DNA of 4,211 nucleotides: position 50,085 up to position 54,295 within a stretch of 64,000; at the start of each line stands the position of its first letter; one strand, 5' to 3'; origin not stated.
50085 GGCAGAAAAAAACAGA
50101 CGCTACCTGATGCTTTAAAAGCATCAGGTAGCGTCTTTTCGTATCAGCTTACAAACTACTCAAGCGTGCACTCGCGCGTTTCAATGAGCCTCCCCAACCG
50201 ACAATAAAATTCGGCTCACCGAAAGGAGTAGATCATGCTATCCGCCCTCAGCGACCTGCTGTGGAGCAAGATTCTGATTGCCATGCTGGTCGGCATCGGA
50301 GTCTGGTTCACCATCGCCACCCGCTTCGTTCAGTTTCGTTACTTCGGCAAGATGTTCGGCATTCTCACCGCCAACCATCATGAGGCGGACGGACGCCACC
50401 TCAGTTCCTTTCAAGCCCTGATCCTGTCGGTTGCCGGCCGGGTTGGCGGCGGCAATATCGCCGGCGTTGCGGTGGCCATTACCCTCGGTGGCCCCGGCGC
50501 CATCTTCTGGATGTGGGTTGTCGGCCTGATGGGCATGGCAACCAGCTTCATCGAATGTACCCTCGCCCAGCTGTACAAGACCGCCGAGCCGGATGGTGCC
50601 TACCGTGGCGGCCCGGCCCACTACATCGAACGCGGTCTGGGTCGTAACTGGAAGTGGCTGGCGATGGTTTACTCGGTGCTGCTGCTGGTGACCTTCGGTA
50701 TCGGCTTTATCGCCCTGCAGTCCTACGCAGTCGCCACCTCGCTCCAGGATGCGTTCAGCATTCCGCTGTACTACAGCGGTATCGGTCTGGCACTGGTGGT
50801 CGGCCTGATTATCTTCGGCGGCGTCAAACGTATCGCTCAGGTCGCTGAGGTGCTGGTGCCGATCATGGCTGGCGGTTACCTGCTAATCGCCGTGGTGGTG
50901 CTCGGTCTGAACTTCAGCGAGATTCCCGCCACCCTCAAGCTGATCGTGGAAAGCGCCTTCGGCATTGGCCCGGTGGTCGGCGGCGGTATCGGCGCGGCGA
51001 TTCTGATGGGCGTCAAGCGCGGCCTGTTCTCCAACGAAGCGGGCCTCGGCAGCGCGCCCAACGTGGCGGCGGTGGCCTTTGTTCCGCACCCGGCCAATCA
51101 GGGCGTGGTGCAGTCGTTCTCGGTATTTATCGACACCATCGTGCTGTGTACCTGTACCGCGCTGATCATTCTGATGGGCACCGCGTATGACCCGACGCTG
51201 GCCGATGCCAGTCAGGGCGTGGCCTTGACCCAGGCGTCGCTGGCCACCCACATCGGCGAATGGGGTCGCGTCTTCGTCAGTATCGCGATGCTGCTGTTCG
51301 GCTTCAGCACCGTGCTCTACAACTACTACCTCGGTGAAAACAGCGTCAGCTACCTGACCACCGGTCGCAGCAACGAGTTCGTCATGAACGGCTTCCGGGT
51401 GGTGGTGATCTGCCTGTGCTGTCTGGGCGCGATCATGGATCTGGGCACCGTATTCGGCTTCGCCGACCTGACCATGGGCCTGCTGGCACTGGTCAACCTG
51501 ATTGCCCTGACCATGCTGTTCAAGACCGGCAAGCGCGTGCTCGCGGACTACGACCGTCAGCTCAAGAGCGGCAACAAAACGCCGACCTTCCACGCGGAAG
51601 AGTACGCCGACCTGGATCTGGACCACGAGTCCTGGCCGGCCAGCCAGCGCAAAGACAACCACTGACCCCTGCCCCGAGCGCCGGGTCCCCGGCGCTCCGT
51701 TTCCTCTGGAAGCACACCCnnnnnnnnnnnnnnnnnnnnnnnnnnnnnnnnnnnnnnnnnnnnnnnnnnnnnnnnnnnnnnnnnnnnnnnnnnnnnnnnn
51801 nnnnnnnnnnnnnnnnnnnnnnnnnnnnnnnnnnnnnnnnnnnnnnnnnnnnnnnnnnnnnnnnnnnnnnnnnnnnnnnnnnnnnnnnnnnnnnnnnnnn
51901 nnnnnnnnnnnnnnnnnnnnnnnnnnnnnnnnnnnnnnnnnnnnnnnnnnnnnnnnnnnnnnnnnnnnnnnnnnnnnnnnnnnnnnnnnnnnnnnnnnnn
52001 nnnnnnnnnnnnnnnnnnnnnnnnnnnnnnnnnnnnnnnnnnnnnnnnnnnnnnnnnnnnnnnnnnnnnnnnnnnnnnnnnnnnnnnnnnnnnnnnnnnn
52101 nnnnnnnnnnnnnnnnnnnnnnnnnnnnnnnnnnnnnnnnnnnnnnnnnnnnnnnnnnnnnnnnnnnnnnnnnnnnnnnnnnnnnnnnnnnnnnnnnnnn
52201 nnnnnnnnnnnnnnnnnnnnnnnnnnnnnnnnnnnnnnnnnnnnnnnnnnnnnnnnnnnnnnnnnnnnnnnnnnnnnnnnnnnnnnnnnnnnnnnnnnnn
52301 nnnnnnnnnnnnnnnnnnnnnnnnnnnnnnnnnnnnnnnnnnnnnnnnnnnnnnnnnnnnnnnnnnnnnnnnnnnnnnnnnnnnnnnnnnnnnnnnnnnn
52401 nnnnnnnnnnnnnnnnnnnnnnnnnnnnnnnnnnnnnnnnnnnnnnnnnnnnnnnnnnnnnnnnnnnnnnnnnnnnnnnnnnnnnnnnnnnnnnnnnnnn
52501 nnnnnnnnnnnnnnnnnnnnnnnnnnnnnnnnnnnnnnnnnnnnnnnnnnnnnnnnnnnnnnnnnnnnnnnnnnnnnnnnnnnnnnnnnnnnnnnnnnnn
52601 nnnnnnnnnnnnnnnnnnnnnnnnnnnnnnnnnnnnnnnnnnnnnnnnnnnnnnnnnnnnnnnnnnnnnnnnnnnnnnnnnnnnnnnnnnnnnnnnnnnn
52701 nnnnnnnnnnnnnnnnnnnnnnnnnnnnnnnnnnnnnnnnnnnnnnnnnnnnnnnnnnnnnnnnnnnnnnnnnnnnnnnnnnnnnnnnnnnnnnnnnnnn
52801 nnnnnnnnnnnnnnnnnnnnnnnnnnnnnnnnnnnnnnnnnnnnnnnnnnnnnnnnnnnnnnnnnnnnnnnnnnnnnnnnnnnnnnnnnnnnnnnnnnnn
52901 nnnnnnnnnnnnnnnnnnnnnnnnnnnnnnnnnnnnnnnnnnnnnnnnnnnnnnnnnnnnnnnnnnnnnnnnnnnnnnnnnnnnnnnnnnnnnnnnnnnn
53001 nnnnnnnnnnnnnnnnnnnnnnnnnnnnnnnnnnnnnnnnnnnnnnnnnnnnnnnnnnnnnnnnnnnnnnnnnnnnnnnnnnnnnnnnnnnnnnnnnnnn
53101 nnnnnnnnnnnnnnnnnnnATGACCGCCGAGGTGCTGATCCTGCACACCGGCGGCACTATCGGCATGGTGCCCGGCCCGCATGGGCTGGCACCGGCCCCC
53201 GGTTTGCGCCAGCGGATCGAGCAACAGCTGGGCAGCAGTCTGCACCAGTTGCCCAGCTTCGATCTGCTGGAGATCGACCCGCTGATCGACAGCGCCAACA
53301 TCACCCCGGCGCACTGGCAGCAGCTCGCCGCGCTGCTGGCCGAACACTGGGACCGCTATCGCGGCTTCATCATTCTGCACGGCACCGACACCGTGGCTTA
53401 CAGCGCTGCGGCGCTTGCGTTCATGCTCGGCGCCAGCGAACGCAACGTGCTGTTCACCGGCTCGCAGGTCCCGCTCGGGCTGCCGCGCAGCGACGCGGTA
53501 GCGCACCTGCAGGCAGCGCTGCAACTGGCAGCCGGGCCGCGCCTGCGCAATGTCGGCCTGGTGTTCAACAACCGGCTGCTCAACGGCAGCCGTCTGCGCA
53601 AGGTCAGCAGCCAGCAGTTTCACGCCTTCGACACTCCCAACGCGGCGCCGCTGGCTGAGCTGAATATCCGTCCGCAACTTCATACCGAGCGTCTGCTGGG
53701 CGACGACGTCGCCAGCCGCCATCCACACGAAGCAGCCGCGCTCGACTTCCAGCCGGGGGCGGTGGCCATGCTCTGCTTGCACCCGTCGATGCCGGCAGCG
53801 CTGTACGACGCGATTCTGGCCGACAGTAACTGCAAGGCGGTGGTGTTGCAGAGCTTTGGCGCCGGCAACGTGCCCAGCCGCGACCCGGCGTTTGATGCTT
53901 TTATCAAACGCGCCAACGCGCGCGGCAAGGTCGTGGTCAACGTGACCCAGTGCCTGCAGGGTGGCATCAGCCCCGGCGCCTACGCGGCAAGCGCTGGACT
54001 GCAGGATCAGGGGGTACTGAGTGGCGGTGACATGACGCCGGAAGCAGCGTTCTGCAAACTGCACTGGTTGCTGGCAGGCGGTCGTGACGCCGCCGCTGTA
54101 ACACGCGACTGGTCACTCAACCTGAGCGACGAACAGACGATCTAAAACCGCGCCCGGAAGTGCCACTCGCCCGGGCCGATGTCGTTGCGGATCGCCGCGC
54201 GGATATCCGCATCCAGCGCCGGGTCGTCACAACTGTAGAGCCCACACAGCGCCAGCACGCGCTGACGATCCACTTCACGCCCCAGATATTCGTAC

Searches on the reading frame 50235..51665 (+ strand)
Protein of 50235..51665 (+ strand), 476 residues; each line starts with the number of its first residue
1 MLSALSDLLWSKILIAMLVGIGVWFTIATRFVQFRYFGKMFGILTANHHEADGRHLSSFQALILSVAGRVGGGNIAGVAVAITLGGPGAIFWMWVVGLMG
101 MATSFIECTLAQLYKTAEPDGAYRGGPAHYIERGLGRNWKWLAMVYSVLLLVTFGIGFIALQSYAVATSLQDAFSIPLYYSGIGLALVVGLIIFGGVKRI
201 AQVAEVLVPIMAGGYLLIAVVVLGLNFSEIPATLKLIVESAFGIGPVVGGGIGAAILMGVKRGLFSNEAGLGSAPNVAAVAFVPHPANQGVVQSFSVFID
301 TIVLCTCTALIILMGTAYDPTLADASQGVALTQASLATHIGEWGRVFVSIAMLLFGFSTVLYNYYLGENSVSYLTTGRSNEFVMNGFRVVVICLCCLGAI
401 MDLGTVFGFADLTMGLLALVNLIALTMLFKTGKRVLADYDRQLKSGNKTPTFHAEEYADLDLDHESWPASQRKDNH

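Call 6: search_protein_families(library=pfam, proteins=[window:50235-51665:+])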
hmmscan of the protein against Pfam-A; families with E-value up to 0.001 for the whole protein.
window:50235-51665:+ (476 aa): 1 family
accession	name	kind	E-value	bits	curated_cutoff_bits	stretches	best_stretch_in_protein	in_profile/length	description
PF01235.23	Na_Ala_symp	-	2.6e-151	504.8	24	1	48-452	5-392/392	Sodium:alanine symporter family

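Call 26: search_protein_families(library=ncbifam, proteins=[window:50235-51665:+])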
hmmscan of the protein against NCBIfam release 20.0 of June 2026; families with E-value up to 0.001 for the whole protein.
window:50235-51665:+ (476 aa): 1 family
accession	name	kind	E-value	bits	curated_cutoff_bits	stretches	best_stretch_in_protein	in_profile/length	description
TIGR00835.1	agcS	subfamily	3.8e-137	457.6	272.65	1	10-439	1-424/424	amino acid carrier protein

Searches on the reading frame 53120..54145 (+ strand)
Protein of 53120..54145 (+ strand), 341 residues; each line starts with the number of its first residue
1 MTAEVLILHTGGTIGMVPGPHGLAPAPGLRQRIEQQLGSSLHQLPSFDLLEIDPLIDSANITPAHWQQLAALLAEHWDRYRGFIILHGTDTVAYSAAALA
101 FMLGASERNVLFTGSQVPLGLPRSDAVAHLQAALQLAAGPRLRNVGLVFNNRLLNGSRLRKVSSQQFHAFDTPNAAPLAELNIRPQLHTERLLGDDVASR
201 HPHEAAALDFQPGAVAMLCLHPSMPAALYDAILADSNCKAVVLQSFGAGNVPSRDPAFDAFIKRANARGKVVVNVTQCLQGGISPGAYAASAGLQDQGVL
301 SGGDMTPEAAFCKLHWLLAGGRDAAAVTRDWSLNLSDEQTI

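Call 6: search_protein_families(library=pfam, proteins=[window:53120-54145:+])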
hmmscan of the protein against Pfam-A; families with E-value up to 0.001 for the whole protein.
window:53120-54145:+ (341 aa): 2 families
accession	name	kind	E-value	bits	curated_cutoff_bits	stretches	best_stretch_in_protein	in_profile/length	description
PF00710.25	Asparaginase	-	1.1e-47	162.5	22.5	1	5-190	2-190/193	Asparaginase, N-terminal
PF17763.6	Asparaginase_C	-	4.7e-30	104.3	34.6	1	215-327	2-110/114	Glutaminase/Asparaginase C-terminal domain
